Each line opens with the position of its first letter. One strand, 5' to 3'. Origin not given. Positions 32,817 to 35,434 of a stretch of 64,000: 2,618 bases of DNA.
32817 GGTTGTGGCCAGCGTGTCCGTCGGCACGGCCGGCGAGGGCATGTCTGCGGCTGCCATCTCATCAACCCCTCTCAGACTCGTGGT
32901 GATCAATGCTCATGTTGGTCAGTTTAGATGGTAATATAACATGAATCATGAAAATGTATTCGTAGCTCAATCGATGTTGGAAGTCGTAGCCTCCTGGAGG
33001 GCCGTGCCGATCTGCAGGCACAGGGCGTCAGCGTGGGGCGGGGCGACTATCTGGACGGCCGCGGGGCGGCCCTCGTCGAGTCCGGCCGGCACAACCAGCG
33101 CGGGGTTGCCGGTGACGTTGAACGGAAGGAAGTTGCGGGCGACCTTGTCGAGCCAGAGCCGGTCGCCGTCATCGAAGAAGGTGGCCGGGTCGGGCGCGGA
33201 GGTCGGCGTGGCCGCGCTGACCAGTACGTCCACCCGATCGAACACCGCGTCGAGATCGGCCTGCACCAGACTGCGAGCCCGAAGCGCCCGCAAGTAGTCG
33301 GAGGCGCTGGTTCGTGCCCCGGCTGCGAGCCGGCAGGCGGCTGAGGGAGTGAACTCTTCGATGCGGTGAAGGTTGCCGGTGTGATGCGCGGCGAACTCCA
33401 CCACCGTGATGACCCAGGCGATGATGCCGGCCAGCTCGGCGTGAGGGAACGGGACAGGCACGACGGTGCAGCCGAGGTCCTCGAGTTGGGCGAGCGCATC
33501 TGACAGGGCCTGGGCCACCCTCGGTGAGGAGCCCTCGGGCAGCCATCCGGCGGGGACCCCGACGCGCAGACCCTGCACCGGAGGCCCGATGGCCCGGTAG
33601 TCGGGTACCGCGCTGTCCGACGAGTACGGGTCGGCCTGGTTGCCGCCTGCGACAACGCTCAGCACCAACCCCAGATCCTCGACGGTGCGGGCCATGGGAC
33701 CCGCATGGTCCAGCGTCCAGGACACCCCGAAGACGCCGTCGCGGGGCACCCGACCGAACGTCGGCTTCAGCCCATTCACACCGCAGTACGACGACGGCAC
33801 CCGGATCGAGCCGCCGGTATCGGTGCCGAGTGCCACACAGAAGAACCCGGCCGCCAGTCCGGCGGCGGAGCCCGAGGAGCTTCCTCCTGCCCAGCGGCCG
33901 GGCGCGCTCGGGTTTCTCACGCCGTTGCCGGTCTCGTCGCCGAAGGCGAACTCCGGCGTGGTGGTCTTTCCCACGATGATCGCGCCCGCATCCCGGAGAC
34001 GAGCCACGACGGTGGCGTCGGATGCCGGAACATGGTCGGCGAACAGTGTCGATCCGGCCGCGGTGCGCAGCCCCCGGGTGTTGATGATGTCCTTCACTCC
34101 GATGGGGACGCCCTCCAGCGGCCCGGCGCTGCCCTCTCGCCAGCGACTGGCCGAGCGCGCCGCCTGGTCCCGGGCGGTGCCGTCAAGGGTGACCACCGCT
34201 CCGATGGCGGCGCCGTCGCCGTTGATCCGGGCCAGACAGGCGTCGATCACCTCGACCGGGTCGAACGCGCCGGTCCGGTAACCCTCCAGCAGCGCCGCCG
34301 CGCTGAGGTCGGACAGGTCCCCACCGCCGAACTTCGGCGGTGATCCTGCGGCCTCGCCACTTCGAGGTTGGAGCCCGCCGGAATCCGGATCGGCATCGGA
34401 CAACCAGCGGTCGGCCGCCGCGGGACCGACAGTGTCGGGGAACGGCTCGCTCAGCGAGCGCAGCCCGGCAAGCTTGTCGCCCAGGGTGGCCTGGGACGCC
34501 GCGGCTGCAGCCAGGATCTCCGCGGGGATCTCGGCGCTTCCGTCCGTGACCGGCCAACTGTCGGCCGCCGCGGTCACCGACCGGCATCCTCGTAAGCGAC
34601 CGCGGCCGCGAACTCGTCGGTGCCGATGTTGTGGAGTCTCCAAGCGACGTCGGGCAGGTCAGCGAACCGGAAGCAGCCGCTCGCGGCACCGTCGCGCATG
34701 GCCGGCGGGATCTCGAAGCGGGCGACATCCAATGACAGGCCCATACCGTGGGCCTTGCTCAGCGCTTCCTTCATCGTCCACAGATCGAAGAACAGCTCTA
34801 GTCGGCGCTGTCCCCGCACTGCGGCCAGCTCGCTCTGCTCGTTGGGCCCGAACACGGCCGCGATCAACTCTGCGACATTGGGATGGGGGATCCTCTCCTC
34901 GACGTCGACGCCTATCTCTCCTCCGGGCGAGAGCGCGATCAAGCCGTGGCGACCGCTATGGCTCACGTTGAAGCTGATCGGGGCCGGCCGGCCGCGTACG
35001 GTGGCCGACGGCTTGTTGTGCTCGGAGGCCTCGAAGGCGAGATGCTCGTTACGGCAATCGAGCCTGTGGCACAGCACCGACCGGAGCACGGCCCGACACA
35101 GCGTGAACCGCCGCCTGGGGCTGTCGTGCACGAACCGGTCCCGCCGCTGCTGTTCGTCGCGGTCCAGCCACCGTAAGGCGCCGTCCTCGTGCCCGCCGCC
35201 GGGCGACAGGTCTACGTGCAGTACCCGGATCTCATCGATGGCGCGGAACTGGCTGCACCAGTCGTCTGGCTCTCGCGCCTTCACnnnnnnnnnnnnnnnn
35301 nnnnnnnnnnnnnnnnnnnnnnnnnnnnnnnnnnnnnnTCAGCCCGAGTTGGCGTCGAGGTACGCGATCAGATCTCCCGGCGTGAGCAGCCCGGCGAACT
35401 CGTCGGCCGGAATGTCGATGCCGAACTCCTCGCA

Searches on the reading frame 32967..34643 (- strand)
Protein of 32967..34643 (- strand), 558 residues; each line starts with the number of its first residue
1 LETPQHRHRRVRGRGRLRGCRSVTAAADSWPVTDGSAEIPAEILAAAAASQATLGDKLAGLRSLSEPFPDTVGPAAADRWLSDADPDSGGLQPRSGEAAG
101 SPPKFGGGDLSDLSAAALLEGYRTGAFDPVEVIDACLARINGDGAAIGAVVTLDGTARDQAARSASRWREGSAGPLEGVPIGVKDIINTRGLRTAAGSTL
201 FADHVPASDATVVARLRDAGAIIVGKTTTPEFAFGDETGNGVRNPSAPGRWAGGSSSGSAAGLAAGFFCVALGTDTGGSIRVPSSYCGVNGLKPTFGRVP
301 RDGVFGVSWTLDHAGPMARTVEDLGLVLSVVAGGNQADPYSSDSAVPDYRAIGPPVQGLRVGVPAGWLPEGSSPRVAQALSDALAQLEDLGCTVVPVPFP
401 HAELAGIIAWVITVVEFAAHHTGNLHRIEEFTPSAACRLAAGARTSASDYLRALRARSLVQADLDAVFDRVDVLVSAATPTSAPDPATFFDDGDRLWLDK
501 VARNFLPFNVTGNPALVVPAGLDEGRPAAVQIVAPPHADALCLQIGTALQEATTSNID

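Call 7: search_protein_families(library=pfam, proteins=[window:32967-34643:-], max_evalue=0.001)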
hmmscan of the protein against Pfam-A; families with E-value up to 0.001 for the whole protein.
window:32967-34643:- (558 aa): 1 family
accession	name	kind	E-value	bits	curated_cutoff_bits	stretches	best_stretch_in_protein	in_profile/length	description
PF01425.27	Amidase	-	1.9e-102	344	27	1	131-543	1-445/445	Amidase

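Call 35: search_protein_families(library=ncbifam, proteins=[window:32967-34643:-], max_evalue=0.001)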
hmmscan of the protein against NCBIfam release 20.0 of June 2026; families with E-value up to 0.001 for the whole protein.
window:32967-34643:- (558 aa): 26 families (the best 25 are shown)
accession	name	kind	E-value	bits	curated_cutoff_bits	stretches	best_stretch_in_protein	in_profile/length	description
NF006631.0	PRK09201.1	equivalog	9.2e-90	301.6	461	1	111-552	5-454/466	AtzE family amidohydrolase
NF004815.0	PRK06169.1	equivalog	1.9e-89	300.4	506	1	109-555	6-461/471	amidase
TIGR02715.1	amido_AtzE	subfamily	2.5e-85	287.1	425.75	1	117-552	4-447/452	AtzE family amidohydrolase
TIGR00132.1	gatA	equivalog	2.8e-82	277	481.1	2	129-419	12-306/466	Asp-tRNA(Asn)/Glu-tRNA(Gln) amidotransferase subunit GatA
NF005688.0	PRK07488.1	equivalog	3.7e-75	253.6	532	1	109-552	7-465/474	indoleacetamide hydrolase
NF005686.0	PRK07486.1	subfamily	6.7e-73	246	465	1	109-554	10-474/486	amidase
NF005565.0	PRK07235.1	subfamily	1e-72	245.4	545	2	169-413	81-332/506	amidase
NF005450.0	PRK07042.1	equivalog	2.7e-72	243.7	458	1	109-553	3-452/464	amidase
NF005460.0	PRK07056.1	subfamily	1.3e-71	241.9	447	1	121-553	16-453/457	amidase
NF005687.0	PRK07487.1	subfamily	2.7e-66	224.3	428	1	111-553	6-456/468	amidase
NF004766.0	PRK06102.1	equivalog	4.9e-61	207.2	559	1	113-551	8-449/455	amidase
NF006006.0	PRK08137.1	equivalog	5.8e-61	206.9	534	1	130-417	54-354/529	amidase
NF006043.0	PRK08186.1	subfamily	8.1e-60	202.9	487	1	113-555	7-450/600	allophanate hydrolase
NF004816.0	PRK06170.1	equivalog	1.1e-59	202.5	503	1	118-553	17-482/493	amidase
NF009119.0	PRK12470.1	equivalog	1.9e-59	201.9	498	1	112-552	8-451/462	amidase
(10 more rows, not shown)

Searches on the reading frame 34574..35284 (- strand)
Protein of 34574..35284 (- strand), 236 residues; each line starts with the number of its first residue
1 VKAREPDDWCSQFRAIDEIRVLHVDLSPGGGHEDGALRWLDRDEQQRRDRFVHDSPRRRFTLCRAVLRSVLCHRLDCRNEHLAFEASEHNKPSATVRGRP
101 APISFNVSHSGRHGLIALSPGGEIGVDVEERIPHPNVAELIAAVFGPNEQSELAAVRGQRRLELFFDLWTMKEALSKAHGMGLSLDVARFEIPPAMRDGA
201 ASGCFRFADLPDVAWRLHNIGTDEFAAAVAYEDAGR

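Call 7: search_protein_families(library=pfam, proteins=[window:34574-35284:-], max_evalue=0.001)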
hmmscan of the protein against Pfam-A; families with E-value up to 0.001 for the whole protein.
window:34574-35284:- (236 aa): 2 families
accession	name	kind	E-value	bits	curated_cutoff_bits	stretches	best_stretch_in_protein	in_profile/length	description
PF01648.25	ACPS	-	2e-16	60.4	25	1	124-229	2-110/111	4'-phosphopantetheinyl transferase superfamily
PF22624.1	AASDHPPT_N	-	5.2e-09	36.7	27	1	36-117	13-96/100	4'-phosphopantetheinyl transferase, N-terminal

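Call 35: search_protein_families(library=ncbifam, proteins=[window:34574-35284:-], max_evalue=0.001)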
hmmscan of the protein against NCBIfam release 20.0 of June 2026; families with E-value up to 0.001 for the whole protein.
window:34574-35284:- (236 aa): 4 families
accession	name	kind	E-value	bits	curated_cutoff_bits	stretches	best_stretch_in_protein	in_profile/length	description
NF042922.1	4PPT_HetI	equivalog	3.8e-26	91.9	370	1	17-192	17-191/235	4'-phosphopantetheinyl transferase HetI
NF007676.0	PRK10351.1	equivalog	1e-16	61.1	174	1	86-180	53-144/195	4'-phosphopantetheinyl transferase AcpT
TIGR00556.1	pantethn_trn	domain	3.4e-08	33.6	45.35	1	123-186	4-71/128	phosphopantetheine--protein transferase domain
NF047349.1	4PPT_AusB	equivalog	1.6e-07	31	225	1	65-192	46-161/205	aureusimine biosynthesis 4'-phosphopantetheinyl transferase AusB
